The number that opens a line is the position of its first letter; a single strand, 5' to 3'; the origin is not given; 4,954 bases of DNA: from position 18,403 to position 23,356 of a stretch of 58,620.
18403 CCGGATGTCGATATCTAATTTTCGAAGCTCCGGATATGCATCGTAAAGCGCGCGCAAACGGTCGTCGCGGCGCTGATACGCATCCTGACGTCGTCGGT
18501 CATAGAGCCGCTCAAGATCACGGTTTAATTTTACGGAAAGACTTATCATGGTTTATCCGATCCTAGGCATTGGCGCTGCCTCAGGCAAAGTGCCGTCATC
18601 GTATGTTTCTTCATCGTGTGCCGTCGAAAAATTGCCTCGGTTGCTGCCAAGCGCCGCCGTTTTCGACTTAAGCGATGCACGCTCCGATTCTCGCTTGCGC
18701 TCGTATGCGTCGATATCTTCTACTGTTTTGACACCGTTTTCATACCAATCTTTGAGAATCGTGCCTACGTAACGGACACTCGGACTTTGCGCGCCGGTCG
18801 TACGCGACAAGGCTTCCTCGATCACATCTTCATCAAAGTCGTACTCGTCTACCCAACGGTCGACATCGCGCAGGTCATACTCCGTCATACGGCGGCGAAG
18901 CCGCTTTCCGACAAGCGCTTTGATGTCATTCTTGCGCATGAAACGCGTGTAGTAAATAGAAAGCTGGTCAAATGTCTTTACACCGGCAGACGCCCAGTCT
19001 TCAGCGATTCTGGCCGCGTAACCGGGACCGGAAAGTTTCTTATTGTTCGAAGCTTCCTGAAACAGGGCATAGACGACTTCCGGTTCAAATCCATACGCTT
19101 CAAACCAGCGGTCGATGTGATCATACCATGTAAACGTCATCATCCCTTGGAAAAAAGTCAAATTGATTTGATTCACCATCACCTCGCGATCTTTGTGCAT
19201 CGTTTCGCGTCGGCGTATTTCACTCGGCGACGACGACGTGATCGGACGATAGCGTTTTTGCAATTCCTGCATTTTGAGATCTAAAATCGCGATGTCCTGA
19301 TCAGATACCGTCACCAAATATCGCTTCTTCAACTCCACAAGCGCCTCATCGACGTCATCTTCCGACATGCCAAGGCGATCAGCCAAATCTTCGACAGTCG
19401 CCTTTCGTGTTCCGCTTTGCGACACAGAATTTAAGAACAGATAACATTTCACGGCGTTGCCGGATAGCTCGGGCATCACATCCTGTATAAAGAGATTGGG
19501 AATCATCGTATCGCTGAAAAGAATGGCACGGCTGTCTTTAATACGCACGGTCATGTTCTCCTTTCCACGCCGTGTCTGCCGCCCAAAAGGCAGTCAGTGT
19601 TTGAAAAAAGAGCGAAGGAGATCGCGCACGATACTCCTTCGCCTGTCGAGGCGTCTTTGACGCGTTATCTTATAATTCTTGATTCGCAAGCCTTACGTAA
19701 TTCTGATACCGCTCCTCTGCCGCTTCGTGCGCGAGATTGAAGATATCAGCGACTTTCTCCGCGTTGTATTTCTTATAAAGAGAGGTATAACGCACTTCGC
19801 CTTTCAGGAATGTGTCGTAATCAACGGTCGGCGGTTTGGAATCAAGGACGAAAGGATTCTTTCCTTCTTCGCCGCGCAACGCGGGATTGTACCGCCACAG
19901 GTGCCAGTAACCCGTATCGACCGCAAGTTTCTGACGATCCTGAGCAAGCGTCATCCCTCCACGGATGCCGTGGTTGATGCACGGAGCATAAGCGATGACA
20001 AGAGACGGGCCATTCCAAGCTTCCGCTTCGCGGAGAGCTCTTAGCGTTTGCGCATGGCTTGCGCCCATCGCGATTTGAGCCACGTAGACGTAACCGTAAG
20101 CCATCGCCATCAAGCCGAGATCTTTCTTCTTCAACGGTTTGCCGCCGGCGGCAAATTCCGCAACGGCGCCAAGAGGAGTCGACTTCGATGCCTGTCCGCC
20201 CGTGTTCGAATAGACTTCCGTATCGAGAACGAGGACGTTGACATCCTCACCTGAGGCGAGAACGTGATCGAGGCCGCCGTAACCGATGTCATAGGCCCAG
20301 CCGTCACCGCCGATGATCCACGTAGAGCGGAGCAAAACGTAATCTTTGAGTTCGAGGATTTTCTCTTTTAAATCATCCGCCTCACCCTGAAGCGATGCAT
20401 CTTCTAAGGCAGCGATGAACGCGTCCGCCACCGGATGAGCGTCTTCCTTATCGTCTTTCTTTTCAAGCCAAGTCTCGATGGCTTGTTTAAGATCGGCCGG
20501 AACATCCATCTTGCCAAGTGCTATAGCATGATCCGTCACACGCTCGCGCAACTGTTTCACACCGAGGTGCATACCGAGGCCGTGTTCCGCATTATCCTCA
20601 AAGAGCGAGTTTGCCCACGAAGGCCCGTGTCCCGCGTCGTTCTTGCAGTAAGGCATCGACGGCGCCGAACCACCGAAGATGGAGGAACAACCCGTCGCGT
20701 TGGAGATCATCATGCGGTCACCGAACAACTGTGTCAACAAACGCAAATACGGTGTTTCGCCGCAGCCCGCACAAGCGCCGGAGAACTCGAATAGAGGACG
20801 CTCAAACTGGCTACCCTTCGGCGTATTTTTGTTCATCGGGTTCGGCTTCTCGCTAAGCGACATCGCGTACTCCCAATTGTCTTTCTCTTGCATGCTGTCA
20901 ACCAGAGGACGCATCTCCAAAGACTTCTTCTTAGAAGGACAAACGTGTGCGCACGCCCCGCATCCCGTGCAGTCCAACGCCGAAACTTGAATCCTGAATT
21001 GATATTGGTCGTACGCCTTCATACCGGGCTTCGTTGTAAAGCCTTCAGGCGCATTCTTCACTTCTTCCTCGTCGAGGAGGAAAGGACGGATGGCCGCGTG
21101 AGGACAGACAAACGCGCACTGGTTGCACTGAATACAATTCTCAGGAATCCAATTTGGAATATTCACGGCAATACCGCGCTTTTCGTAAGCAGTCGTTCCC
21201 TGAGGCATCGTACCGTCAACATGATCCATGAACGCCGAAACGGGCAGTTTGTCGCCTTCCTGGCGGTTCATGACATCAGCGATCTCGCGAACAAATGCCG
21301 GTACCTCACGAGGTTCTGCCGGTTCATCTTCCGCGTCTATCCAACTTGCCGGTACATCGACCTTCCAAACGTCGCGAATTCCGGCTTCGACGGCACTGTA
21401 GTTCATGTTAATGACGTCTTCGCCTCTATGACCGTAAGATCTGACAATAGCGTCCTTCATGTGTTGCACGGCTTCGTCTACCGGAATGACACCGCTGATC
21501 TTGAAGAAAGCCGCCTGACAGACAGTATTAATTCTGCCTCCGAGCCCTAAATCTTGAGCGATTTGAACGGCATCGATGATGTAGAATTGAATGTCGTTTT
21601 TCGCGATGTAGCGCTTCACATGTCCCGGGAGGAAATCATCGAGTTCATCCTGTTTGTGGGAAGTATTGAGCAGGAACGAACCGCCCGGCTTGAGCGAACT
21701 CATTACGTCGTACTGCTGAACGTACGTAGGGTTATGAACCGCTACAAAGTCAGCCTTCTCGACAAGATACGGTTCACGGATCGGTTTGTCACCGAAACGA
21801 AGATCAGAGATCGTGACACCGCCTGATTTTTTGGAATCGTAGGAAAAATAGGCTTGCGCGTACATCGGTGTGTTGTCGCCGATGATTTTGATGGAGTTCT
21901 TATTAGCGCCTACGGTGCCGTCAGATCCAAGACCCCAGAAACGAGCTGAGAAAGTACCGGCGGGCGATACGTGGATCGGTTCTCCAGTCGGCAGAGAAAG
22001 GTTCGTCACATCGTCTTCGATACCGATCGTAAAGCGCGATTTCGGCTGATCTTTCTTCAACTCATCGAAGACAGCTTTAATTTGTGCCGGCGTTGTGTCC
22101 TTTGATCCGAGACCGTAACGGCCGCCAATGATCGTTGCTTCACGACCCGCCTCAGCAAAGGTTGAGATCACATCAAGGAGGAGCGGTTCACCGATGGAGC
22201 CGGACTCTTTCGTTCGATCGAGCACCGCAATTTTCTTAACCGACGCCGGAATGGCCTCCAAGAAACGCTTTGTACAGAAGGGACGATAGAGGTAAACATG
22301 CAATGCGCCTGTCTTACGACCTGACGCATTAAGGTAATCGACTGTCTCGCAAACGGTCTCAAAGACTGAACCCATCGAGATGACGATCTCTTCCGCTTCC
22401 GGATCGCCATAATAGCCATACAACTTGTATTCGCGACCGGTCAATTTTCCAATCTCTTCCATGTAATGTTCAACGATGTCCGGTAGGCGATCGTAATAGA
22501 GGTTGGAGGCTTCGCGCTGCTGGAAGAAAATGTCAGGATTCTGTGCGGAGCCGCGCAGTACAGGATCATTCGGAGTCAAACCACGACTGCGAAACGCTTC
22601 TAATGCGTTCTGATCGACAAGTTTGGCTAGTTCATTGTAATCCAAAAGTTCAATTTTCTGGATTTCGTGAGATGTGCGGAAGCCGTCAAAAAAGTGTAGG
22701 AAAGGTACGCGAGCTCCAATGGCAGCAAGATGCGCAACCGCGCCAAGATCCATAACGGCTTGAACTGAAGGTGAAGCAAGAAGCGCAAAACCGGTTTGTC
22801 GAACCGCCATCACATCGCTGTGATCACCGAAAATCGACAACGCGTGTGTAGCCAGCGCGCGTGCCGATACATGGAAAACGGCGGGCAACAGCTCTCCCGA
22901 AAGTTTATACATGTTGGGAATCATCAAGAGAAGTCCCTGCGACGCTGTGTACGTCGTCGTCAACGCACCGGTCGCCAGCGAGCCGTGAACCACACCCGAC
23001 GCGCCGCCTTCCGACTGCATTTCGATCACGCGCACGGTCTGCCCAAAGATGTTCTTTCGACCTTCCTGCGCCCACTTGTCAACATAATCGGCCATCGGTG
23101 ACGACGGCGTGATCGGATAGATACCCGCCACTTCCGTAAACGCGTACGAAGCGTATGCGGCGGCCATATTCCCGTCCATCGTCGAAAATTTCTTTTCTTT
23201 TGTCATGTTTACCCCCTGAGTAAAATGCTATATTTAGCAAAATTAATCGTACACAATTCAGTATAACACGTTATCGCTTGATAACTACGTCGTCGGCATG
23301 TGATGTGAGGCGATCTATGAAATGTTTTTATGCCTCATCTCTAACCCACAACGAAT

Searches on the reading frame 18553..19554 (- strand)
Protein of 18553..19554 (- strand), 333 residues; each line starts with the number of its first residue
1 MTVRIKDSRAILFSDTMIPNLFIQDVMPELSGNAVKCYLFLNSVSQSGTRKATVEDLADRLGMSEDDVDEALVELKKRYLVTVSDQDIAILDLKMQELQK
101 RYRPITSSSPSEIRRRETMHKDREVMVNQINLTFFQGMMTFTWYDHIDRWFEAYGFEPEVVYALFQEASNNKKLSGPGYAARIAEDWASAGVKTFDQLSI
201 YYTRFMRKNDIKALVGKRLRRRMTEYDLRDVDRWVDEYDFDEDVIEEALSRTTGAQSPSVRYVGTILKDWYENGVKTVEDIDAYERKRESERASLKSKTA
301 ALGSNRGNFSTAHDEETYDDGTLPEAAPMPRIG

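Call 7: search_protein_families(library=pfam, proteins=[window:18553-19554:-], max_evalue=0.01)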
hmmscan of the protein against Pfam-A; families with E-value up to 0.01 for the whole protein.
window:18553-19554:- (333 aa): 4 families
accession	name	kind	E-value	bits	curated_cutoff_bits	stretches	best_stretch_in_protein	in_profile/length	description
PF07261.16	DnaB_2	-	1.2e-30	105.4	22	2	218-284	7-73/74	Replication initiation and membrane attachment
PF04539.22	Sigma70_r3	-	8.9e-05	23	25.3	1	45-78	14-46/78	Sigma-70 region 3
PF13545.12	HTH_Crp_2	-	0.00013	22.3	27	1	51-94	22-65/70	Crp-like helix-turn-helix domain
PF10391.15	DNA_pol_lambd_f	-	0.00019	21.6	29.8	0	268-283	15-30/51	Fingers domain of DNA polymerase lambda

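Call 8: search_protein_families(library=ncbifam, proteins=[window:18553-19554:-], max_evalue=0.01)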
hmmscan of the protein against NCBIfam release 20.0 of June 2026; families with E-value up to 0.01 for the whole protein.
window:18553-19554:- (333 aa): 3 families
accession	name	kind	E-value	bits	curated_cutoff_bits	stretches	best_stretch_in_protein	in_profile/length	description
TIGR01446.1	DnaD_dom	domain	9.7e-20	70.5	24.95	2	219-283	9-73/73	DnaD domain protein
NF047699.2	sulf_reg_SurR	exception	0.0038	16.9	250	1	50-91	176-217/221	sulfur metabolism transcriptional regulator SurR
TIGR04548.1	DnaD_Mollicutes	hypoth_equivalog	0.0091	16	100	0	29-92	23-86/178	DnaD family protein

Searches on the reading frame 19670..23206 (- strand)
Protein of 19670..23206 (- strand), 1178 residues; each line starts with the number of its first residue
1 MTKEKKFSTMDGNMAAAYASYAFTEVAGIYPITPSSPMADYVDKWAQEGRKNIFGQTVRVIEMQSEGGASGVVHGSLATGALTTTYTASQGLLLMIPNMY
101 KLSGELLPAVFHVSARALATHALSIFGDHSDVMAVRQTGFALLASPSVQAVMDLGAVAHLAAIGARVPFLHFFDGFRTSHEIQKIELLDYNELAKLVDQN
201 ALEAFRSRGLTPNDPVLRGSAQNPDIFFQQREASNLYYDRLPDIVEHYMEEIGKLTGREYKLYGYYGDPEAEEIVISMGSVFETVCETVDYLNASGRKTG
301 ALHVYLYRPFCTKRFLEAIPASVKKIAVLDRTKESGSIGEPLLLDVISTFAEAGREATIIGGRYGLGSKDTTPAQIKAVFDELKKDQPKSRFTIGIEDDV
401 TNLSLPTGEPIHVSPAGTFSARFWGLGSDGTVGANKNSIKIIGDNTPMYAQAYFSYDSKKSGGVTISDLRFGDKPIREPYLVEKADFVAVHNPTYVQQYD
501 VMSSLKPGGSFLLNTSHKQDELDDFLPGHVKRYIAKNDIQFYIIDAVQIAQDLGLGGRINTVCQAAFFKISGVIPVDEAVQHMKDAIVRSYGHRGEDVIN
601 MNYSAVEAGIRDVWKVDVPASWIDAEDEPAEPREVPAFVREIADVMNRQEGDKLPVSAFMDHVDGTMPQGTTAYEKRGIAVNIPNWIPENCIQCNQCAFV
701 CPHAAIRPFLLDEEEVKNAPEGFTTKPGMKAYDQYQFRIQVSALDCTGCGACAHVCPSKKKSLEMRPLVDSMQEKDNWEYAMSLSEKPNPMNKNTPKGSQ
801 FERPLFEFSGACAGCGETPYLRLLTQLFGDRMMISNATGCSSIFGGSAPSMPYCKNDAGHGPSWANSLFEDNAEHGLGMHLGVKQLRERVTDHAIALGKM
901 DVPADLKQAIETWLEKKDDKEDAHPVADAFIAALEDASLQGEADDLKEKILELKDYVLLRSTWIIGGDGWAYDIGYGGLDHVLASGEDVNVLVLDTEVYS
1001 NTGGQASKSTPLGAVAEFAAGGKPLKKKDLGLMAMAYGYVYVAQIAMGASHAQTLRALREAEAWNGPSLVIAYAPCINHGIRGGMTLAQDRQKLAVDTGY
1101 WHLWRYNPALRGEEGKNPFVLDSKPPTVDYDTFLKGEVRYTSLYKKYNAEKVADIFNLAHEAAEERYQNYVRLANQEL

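Call 7: search_protein_families(library=pfam, proteins=[window:19670-23206:-], max_evalue=0.01)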
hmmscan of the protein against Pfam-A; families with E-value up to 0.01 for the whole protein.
window:19670-23206:- (1178 aa): 15 families
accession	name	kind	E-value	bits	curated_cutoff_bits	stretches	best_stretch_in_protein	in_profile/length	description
PF01855.24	POR_N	-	1.3e-75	254.6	27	1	21-249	4-230/231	Pyruvate flavodoxin/ferredoxin oxidoreductase, thiamine diP-bdg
PF01558.24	POR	-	6.8e-34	118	27.4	1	427-610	1-172/173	Pyruvate ferredoxin/flavodoxin oxidoreductase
PF10371.14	EKR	-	3.1e-23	81.8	27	1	626-680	3-55/55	Domain of unknown function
PF17147.9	PFOR_II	-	1.4e-12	48.3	27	1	271-376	1-102/102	Pyruvate:ferredoxin oxidoreductase core domain II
PF12838.12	Fer4_7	-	1.8e-09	38.4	27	1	690-759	1-51/52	4Fe-4S dicluster domain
PF13484.11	Fer4_16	-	2.5e-08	35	30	1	690-758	1-65/66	4Fe-4S double cluster binding domain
PF02775.26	TPP_enzyme_C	-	3.5e-08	33.8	21.9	1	961-1071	48-150/151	Thiamine pyrophosphate enzyme, C-terminal TPP binding domain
PF00037.32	Fer4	-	4.3e-08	33.1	21.1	2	685-707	2-24/24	4Fe-4S binding domain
PF14697.11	Fer4_21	-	8e-08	32.7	35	1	739-758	34-53/59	4Fe-4S dicluster domain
PF13183.11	Fer4_8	-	1.1e-07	32.7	27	1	689-759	3-67/68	4Fe-4S dicluster domain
PF13187.11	Fer4_9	-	6.1e-07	29.8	27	1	690-759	1-50/52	4Fe-4S dicluster domain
PF13237.11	Fer4_10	-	1.3e-06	28.7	25.5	2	688-757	6-53/53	4Fe-4S dicluster domain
PF12837.12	Fer4_6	-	2.1e-06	27.8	25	1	683-706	1-24/24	4Fe-4S binding domain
PF12797.12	Fer4_2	-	4.7e-06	26.7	24.5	1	743-758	7-22/22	4Fe-4S binding domain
PF13534.11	Fer4_17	-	1.6e-05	25.8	22.2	0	689-703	44-58/61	4Fe-4S dicluster domain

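Call 8: search_protein_families(library=ncbifam, proteins=[window:19670-23206:-], max_evalue=0.01)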
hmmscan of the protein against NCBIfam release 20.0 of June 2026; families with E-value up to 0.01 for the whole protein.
window:19670-23206:- (1178 aa): 65 families (the best 25 are shown)
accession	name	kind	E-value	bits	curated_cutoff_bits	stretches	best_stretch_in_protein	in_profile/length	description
TIGR02176.1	pyruv_ox_red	equivalog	0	1862.7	911.35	1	7-1175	1-1167/1167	pyruvate:ferredoxin (flavodoxin) oxidoreductase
NF040682.1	PorA_Arch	equivalog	7.2e-52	176.6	550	1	8-387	4-375/387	pyruvate synthase subunit PorA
NF007201.0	PRK09622.1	equivalog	1.5e-50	172.3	590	1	7-395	10-390/405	2-oxoacid:ferredoxin oxidoreductase subunit alpha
NF006233.0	PRK08367.1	equivalog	2.7e-38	131.8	625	1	9-381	6-370/394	pyruvate ferredoxin oxidoreductase subunit alpha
NF006232.0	PRK08366.1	equivalog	2e-33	115.6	646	1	9-385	9-376/394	2-ketoisovalerate ferredoxin oxidoreductase subunit alpha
NF045764.1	PhenlGlyoxDHPadG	equivalog_domain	1.4e-32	112.7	700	1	10-383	5-379/398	NADH-dependent phenylglyoxylate dehydrogenase subunit alpha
NF008819.1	PRK11865.1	equivalog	7.5e-29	100.9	405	2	964-1108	96-243/300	pyruvate synthase subunit PorB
NF008818.0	PRK11864.1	subfamily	3.9e-27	95.2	405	2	965-1143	98-273/300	3-methyl-2-oxobutanoate dehydrogenase subunit beta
TIGR03710.1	OAFO_sf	subfamily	3.6e-17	62.2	482.75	3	3-96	189-276/561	2-oxoacid:acceptor oxidoreductase subunit alpha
TIGR02175.1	PorC_KorC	subfamily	1.5e-16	60.6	81.1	1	422-610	5-172/177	2-oxoacid:acceptor oxidoreductase, gamma subunit, pyruvate/2-ketoisovalerate family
NF045792.1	OxalOxredbeta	equivalog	2.2e-16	59.8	590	1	964-1156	106-293/311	oxalate oxidoreductase subunit beta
NF045791.1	OxalOxredalpha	equivalog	1.2e-15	57.5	500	1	21-384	19-376/395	oxalate oxidoreductase subunit alpha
NF040683.1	PorC_Meth_Thtga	equivalog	3.1e-15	56.4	270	1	421-607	4-174/177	pyruvate synthase subunit PorC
NF006321.0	PRK08534.1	equivalog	2.9e-14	53.1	225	1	422-607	5-178/181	pyruvate ferredoxin oxidoreductase subunit gamma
NF045766.1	PhenlGlyoxDHPadI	equivalog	8.5e-14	51.1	700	1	965-1109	237-386/443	NADH-dependent phenylglyoxylate dehydrogenase subunit beta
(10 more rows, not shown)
